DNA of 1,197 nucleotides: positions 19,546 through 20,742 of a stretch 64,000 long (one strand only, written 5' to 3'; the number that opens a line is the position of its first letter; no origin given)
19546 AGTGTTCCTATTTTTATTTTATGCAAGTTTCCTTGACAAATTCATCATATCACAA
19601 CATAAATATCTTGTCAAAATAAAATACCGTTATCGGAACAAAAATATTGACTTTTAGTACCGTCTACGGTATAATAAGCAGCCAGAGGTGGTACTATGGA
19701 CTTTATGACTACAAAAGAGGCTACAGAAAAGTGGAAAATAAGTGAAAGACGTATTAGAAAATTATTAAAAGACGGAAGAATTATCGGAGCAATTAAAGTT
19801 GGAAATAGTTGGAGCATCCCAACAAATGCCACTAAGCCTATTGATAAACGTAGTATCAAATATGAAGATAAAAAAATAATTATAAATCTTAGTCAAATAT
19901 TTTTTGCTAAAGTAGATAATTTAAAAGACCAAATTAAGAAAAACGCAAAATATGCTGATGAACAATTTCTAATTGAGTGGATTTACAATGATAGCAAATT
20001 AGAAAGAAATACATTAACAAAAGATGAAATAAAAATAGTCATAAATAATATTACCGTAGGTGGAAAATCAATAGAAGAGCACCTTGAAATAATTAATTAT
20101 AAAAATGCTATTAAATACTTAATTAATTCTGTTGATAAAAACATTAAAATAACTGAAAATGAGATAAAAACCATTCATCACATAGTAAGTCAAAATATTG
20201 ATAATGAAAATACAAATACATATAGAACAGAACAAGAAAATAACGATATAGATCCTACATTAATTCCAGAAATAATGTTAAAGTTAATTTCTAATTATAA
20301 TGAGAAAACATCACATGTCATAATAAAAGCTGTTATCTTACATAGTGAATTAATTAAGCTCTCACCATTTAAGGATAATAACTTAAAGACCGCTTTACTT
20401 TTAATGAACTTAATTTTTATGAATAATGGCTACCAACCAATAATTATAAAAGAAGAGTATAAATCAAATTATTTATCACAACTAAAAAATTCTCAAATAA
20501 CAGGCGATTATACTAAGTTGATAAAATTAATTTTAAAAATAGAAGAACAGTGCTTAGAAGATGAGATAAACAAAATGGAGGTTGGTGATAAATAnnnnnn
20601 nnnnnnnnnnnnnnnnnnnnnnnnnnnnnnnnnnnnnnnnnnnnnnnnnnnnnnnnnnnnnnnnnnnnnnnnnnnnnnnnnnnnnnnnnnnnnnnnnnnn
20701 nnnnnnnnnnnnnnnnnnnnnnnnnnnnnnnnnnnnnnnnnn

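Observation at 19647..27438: Operon of an HTH-pseudoFic protein followed by nine tandem, diverged minimal kinase-like paralogs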

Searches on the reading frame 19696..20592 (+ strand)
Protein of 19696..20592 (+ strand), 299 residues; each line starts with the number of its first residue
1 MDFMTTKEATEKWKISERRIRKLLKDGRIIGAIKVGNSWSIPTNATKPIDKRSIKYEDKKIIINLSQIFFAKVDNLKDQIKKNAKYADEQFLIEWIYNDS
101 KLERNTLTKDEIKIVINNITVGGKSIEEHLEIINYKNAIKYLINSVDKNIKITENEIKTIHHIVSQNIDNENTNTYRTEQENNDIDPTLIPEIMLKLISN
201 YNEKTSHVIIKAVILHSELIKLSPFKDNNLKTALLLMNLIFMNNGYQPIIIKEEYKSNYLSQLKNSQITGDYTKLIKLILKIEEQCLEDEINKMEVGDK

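Call 3: search_protein_families(library=pfam, proteins=[window:19696-20592:+], max_evalue=1)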
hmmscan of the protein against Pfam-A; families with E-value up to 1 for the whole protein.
window:19696-20592:+ (299 aa): 5 families
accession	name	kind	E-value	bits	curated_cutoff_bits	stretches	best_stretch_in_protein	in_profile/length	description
PF02661.23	Fic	-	4.9e-10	40.6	24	1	152-240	2-92/93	Fic/DOC family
PF12728.13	HTH_17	-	4.4e-05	24.1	27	1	3-42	1-39/51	Helix-turn-helix domain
PF20038.5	HTH_59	-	0.0028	18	27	1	2-23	6-27/66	Helix-turn-helix domain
PF16227.11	DUF4886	-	0.019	14.4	26.7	1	110-166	25-80/242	Domain of unknown function (DUF4886)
PF21977.1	DUF6926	-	0.51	11.1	27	0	138-170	8-38/73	Domain of unknown function (DUF6926)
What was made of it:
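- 19696..20595 (+): HTH + catalytically degenerate Fic protein (299 aa). The HTH is residues 3-42. The degenerate motif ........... is residues 223-233 (nt 20362-20394). The flap strand is deleted. Pfam Fic 4.9e-10; HTH_17 24.1 bits, below its cutoff of 27 (call 3).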

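Call 4: search_protein_families(library=ncbifam, proteins=[window:19696-20592:+], max_evalue=1)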
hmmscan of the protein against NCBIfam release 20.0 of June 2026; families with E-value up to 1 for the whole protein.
window:19696-20592:+ (299 aa): 5 families
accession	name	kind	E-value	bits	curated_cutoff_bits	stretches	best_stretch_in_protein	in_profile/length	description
TIGR01764.1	excise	domain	0.00023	21.5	28.8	1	3-42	1-39/49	excisionase family DNA-binding protein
TIGR02613.1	mob_myst_B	hypoth_equivalog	0.00026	20.9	124.4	1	128-250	24-150/186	mobile mystery protein B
NF041381.1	XopAC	subfamily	0.00053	18.8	450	1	211-258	381-428/451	XopAC/AvrAC family type III secretion system effector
NF052344.1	slr1601_fam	subfamily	0.051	13.6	70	1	113-188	10-83/91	slr1601 family putative cell division protein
NF003584.0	PRK05248.3-5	equivalog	0.31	11.3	190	1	124-179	40-98/122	hypothetical protein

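Call 24: search_protein_families(library=padloc, proteins=[window:19696-20592:+], max_evalue=0.1)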
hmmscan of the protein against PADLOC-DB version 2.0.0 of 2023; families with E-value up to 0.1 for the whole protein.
window:19696-20592:+ (299 aa): 6 families
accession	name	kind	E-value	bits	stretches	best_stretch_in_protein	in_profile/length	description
PDLC04840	PDC-S04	-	9.4e-20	69.3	1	85-287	6-219/227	-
PDLC04836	PDC-S04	-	1.7e-18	64.7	1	82-283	18-227/244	-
PDLC03963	SoFic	-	2.7e-16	57.9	1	54-294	18-271/361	-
PDLC04837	PDC-S04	-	2.9e-14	50.9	1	79-286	13-227/234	-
PDLC04839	PDC-S04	-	8.1e-08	30.2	1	100-282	7-201/205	-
PDLC04838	PDC-S04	-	0.0013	16.6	1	206-282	127-201/209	-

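Call 25: search_protein_families(library=phrogs, proteins=[window:19696-20592:+], max_evalue=0.1)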
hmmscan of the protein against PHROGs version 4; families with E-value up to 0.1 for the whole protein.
window:19696-20592:+ (299 aa): 10 families
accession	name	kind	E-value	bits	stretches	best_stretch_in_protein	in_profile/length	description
phrog_11900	-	unknown function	4.3e-32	112.5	1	87-294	9-228/230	-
phrog_5978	-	unknown function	4.2e-13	50.1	1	79-295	41-279/364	-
phrog_2655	-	integration and excision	6.9e-09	36.6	1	2-58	113-172/181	excisionase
phrog_10045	-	DNA, RNA and nucleotide metabolism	2.7e-08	34.5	1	2-44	19-61/74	HTH DNA binding protein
phrog_22141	-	DNA, RNA and nucleotide metabolism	3.9e-05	24.5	1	11-45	45-79/166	DNA binding protein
phrog_6401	-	DNA, RNA and nucleotide metabolism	0.00036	21.4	1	2-44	8-50/64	DNA binding protein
phrog_13548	-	unknown function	0.00095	19.3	1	88-285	61-254/379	-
phrog_4691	-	integration and excision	0.017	16.1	1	4-34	19-48/78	excisionase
phrog_2907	-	integration and excision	0.019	16.4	1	3-32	6-35/117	excisionase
phrog_57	-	head and packaging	0.088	13.6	0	2-45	11-54/199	terminase small subunit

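Call 34: find_homologous_proteins(query=window:19696-20592:+, max_evalue=0.00001)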
Query window:19696-20592:+ (299 aa): 232 proteins with E <= 0.00001 among 1462 candidates; the best 120 are listed.
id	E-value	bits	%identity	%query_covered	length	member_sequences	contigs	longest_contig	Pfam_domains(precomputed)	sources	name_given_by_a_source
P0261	1.7e-184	630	100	100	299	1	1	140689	PF02661.24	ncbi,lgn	-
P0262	1.2e-99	351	59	100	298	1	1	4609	PF02661.24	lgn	-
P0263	2.8e-99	350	59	100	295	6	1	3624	PF02661.24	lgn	-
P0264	4.1e-99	349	59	100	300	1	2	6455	PF02661.24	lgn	-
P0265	8.7e-99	348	59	100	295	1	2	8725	PF02661.24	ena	-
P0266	1.0e-98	348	58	100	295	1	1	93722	PF02661.24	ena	-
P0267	2.0e-97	344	58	100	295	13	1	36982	PF02661.24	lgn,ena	-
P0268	2.4e-95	337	58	100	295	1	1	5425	PF02661.24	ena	-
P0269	3.4e-95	337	57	100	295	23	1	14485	PF02661.24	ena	-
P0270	5.3e-92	326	58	100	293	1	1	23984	PF02661.24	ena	-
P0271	3.4e-91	323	56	100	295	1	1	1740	PF02661.24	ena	-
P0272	1.3e-88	315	54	100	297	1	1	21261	PF02661.24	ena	-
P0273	4.7e-87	310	56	95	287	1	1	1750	PF02661.24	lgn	-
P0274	1.8e-77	278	51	96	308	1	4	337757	PF02661.24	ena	-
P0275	4.8e-77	277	51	96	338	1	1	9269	PF02661.24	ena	-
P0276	6.4e-77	277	50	96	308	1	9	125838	PF02661.24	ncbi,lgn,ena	-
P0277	7.5e-76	273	50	96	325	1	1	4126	PF02661.24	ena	-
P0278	1.1e-75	273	50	96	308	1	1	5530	PF02661.24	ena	-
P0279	1.7e-75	272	50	96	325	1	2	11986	PF02661.24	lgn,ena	-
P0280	2.9e-75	271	50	96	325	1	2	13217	PF02661.24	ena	-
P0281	6.2e-75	270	50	96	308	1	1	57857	PF02661.24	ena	-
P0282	1.0e-74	269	49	96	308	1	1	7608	PF02661.24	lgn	-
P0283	1.2e-74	269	49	96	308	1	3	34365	PF02661.24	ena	-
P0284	1.2e-74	269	49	96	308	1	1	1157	PF02661.24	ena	-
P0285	1.2e-74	269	50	96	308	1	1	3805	PF02661.24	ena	-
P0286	1.5e-74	269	49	96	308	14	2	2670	PF02661.24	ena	-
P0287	1.9e-74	269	49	96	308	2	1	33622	PF02661.24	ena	-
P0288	1.9e-74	269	50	96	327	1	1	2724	PF02661.24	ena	-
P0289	1.9e-74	269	49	95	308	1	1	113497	PF02661.24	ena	-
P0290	2.3e-74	268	50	96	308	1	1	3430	PF12728.14,PF02661.24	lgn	-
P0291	2.4e-74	268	49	96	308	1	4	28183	PF02661.24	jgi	-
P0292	2.6e-74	268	50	96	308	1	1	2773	PF02661.24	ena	-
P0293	3.1e-74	268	49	96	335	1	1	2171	PF02661.24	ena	-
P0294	3.3e-74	268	48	96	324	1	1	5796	PF02661.24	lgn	-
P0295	3.5e-74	268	50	96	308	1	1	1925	PF02661.24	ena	-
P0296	4.0e-74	268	48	98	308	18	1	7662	PF02661.24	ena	-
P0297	4.6e-74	267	49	96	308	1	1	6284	PF02661.24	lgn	-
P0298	4.8e-74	267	50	96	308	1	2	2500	PF02661.24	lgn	-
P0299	6.2e-74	267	48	96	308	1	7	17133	PF02661.24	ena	-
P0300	6.3e-74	267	48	96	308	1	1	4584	PF02661.24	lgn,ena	-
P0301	6.8e-74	267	50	96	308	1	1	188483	PF12728.14,PF02661.24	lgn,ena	-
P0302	6.9e-74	267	49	96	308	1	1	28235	PF02661.24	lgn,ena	-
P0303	7.2e-74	267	49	96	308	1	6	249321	PF02661.24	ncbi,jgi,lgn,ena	-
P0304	9.5e-74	266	48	95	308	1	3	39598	PF02661.24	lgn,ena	-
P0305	1.1e-73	266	49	96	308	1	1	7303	PF02661.24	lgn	-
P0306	1.1e-73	266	48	96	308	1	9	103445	PF02661.24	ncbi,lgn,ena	-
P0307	1.2e-73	266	49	96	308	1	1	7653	PF02661.24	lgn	-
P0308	2.0e-73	265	49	96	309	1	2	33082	PF02661.24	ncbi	-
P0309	2.1e-73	265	49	96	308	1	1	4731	PF02661.24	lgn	-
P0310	2.7e-73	265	48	98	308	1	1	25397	PF02661.24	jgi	-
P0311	2.9e-73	265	49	96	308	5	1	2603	PF02661.24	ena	-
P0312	3.4e-73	264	49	96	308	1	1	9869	PF02661.24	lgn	-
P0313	3.8e-73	264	49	96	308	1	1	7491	PF02661.24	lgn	-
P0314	3.8e-73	264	49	96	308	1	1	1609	PF02661.24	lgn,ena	-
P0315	5.8e-73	264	49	96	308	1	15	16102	PF02661.24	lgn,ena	-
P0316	5.8e-73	264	49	96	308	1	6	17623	PF02661.24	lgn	-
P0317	6.0e-73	264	49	95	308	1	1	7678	PF02661.24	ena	-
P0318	6.8e-73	263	48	96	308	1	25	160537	PF02661.24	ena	-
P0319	7.0e-73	263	48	96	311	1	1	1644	PF02661.24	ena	-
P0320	8.3e-73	263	49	95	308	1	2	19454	PF02661.24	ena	-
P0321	1.2e-72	263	49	95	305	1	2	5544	PF02661.24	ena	-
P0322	1.2e-72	263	49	95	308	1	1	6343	PF02661.24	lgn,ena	-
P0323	1.5e-72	262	48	96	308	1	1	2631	PF02661.24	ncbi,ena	-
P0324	1.5e-72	262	49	95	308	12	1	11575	PF02661.24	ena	-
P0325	1.6e-72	262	47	96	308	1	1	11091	PF02661.24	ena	-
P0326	1.8e-72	262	48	96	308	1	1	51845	PF02661.24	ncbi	-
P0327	1.9e-72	262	48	96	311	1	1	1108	PF02661.24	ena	-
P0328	2.4e-72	262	48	96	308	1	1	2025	PF02661.24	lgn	-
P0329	2.8e-72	261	48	96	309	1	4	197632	PF02661.24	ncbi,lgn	-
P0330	3.8e-72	261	48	96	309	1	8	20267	PF02661.24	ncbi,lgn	-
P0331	4.0e-72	261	49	96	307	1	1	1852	PF02661.24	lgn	-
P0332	4.4e-72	261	48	96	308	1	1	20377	PF02661.24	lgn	-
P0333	4.5e-72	261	48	96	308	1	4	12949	PF02661.24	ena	-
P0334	4.9e-72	261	49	96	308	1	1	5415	PF02661.24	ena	-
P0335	5.3e-72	261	49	96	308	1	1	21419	PF02661.24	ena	-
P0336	5.4e-72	261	48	95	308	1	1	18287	PF02661.24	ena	-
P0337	5.4e-72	260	48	96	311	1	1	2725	PF02661.24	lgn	-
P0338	6.7e-72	260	47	96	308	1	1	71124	PF02661.24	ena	-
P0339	7.3e-72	260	49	96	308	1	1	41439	PF02661.24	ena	-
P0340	8.1e-72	260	47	95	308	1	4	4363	PF02661.24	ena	-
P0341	8.2e-72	260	46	96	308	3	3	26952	PF02661.24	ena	-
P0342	8.7e-72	260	49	98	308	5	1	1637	PF02661.24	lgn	-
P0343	9.2e-72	260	47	98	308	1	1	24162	PF02661.24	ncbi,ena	-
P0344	9.6e-72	260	48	96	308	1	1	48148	PF02661.24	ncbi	-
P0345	1.0e-71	260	48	97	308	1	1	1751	PF02661.24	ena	-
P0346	1.1e-71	260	49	98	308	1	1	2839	PF02661.24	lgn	-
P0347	1.1e-71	259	47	95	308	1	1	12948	PF02661.24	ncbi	ncbi:MAG: Fic family protein [Bacilli bacterium]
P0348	1.1e-71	259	47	95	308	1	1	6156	PF02661.24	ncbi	-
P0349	1.2e-71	259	48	96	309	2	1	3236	PF02661.24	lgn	-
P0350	1.2e-71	259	48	95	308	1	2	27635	PF02661.24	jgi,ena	-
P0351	1.3e-71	259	49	98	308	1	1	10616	PF02661.24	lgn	-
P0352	1.5e-71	259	49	98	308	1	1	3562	PF02661.24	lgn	-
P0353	2.0e-71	259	47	96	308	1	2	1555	PF02661.24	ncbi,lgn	ncbi:MAG: Fic family protein [Bacilli bacterium]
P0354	2.3e-71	258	47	96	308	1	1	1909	PF02661.24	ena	-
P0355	2.4e-71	258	48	97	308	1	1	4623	PF02661.24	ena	-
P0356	2.7e-71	258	48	98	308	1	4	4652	PF02661.24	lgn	-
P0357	2.8e-71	258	48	96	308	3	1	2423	PF02661.24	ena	-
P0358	3.0e-71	258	48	96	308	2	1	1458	PF02661.24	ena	-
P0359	3.2e-71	258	47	96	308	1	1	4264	PF02661.24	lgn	-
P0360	4.0e-71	258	48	96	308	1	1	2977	PF02661.24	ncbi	-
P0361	4.3e-71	258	46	95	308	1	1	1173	PF02661.24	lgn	-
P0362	4.7e-71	257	49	96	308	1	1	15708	PF02661.24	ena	-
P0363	4.9e-71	257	47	95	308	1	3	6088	PF02661.24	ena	-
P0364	5.5e-71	257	48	96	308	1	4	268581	PF02661.24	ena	-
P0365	6.0e-71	257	47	96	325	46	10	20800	PF02661.24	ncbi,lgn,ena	-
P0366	6.2e-71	257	48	96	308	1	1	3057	PF02661.24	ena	-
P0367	7.1e-71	257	46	96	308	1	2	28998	PF02661.24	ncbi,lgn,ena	-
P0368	7.4e-71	257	48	96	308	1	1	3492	PF02661.24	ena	-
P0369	7.9e-71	257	48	100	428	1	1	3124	PF02661.24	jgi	-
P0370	8.1e-71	257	49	98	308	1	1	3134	PF02661.24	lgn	-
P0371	8.3e-71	257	48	96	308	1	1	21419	PF02661.24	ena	-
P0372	8.6e-71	257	48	96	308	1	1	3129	PF02661.24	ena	-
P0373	8.6e-71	257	48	96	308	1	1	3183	PF02661.24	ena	-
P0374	8.9e-71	257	47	96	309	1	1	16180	PF02661.24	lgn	-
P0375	9.3e-71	256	46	96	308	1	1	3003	PF02661.24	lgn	-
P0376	9.9e-71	256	47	96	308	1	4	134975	PF02661.24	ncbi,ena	-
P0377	9.9e-71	256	48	96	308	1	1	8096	PF02661.24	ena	-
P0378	1.1e-70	256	49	98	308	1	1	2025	PF02661.24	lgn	-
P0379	1.1e-70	256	48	95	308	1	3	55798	PF02661.24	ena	-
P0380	1.3e-70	256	48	96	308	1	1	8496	PF02661.24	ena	-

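Call 36: find_encoding_contigs(protein=P0303, flank=6000, max_places=5)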
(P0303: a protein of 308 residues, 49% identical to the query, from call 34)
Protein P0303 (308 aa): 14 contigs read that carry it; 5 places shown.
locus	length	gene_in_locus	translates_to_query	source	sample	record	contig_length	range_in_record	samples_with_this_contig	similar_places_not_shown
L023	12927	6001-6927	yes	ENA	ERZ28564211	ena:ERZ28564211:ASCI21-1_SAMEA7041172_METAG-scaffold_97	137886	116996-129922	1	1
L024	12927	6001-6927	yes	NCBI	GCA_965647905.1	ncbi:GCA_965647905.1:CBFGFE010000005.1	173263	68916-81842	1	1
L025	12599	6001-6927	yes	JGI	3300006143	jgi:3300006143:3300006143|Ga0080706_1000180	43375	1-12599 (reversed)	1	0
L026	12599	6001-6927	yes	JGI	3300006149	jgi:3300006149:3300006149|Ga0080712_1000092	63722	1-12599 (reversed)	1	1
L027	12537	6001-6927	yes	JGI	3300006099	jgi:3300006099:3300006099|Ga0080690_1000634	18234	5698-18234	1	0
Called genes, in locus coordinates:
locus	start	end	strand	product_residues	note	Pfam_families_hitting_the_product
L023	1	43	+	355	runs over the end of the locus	PF14501:HATPase_c_5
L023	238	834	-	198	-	PF04647:AgrB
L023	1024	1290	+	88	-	PF00313:CSD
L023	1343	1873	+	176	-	PF02482:Ribosomal_S30AE, PF16321:Ribosom_S30AE_C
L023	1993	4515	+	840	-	PF07517:SecA_DEAD, PF00270:DEAD (faint), PF01043:SecA_PP_bind, PF21090:P-loop_SecA, PF07516:SecA_SW, PF02810:SEC-C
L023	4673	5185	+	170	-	PF14657:Arm-DNA-bind_4 (faint), PF14659:Phage_int_SAM_3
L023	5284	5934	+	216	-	PF00589:Phage_integrase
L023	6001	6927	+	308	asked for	PF02661:Fic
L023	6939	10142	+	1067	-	-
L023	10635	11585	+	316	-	PF00583:Acetyltransf_1, PF13673:Acetyltransf_10, PF13508:Acetyltransf_7, PF08445:FR47 (faint)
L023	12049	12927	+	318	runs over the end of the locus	-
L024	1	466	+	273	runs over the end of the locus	PF08486:SpoIID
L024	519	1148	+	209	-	PF01551:Peptidase_M23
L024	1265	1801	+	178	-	PF02482:Ribosomal_S30AE, PF16321:Ribosom_S30AE_C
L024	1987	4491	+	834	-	PF07517:SecA_DEAD, PF01043:SecA_PP_bind, PF21090:P-loop_SecA, PF07516:SecA_SW, PF02810:SEC-C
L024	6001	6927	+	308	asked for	PF02661:Fic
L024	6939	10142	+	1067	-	-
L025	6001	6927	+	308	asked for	PF02661:Fic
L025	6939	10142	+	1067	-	-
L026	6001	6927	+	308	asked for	PF02661:Fic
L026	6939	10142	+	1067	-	-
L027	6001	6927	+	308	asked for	PF02661:Fic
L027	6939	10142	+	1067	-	-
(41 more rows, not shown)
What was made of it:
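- Closest known: Class II Fic AMPylases. Different: The downstream partner is a kinase array instead of a 1067-aa protein (call 36).
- The canonical form sits in an integrase - Fic - 1067-aa cassette (call 36).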

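Call 37: find_encoding_contigs(protein=P0266, flank=10000, max_places=3)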
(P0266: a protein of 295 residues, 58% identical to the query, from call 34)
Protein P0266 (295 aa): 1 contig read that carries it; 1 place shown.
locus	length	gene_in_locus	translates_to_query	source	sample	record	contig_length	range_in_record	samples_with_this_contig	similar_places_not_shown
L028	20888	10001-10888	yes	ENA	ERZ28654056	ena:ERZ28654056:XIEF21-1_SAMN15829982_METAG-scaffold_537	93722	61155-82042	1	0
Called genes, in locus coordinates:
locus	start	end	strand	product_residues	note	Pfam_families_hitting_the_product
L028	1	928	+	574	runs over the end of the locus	-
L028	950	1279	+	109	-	PF13780:DUF4176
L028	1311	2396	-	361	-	PF00535:Glycos_transf_2, PF21033:RMD1-3 (faint), PF13428:TPR_14 (faint), PF13424:TPR_12 (faint), PF13181:TPR_8 (weak), PF00515:TPR_1 (weak), PF07719:TPR_2 (weak), PF14853:Fis1_TPR_C (weak), +4 more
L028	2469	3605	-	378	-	PF01098:FTSW_RODA_SPOVE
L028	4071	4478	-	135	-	PF10612:Spore-coat_CotZ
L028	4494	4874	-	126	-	PF10612:Spore-coat_CotZ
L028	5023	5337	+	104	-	PF00367:PTS_EIIB (weak)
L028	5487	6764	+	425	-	PF00933:Glyco_hydro_3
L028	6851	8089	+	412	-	PF00512:HisKA, PF02518:HATPase_c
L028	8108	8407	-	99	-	-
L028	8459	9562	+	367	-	PF02073:Peptidase_M29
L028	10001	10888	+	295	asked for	PF02661:Fic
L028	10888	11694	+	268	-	-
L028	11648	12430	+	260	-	-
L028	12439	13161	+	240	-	-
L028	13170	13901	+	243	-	-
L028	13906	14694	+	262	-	-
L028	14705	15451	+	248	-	-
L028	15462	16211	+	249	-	-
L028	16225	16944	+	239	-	PF01479:S4, PF22421:SYY_C-terminal, PF00849:PseudoU_synth_2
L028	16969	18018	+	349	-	PF00535:Glycos_transf_2, PF10111:Glyco_tranf_2_2, PF13641:Glyco_tranf_2_3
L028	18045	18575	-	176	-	-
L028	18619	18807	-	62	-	PF12837:Fer4_6 (faint), PF00037:Fer4 (faint), PF13459:Fer4_15, PF13370:Fer4_13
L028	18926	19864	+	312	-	-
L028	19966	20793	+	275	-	-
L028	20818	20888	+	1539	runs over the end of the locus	PF14480:DNA_pol3_a_NI, PF01336:tRNA_anti-codon (weak), PF02811:PHP, PF00929:RNase_T, PF02811:PHP, PF07733:DNA_pol3_alpha, PF17657:DNA_pol3_finger, PF14579:HHH_6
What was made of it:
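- The same neighbourhood is seen in L028 (call 37).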

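Call 38: search_protein_families(library=pfam, proteins=[L023:6939-10139:+], max_evalue=0.01)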
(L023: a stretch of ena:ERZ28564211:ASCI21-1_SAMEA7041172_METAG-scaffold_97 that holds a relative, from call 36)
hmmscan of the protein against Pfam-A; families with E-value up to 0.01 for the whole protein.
L023:6939-10139:+ (1067 aa): 0 families

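Call 54: predict_structure(alignment_id=A4)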
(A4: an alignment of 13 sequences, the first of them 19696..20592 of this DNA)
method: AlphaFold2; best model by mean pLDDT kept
length: 299 residues; sequences in the alignment: 13
mean_pLDDT: 79.3   pTM: 0.71
mean pLDDT of the five models: 79.3, 78.8, 63.9, 61.0, 57.7
residues with pLDDT >= 90: 47; 70-90: 198; 50-70: 43; < 50: 11
segments of 3 or more residues with pLDDT < 50: 53-55, 102-104
pLDDT, mean of each block of 10 residues (from residue 1): 90 86 84 88 80 55 84 86 57 66 61 74 71 79 65 87 81 78 72 86 86 92 87 86 80 87 91 94 85 62
secondary structure, 60 per line:
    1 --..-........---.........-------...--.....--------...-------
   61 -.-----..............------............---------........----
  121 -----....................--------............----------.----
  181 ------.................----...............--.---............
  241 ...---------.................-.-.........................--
elements in order: H6-13 H17-25 E33-35 E38-42 H68-81 H88-99 H109-116 H126-145 H154-165 H187-203 H208-222 H229-243 H253-269 H273-297
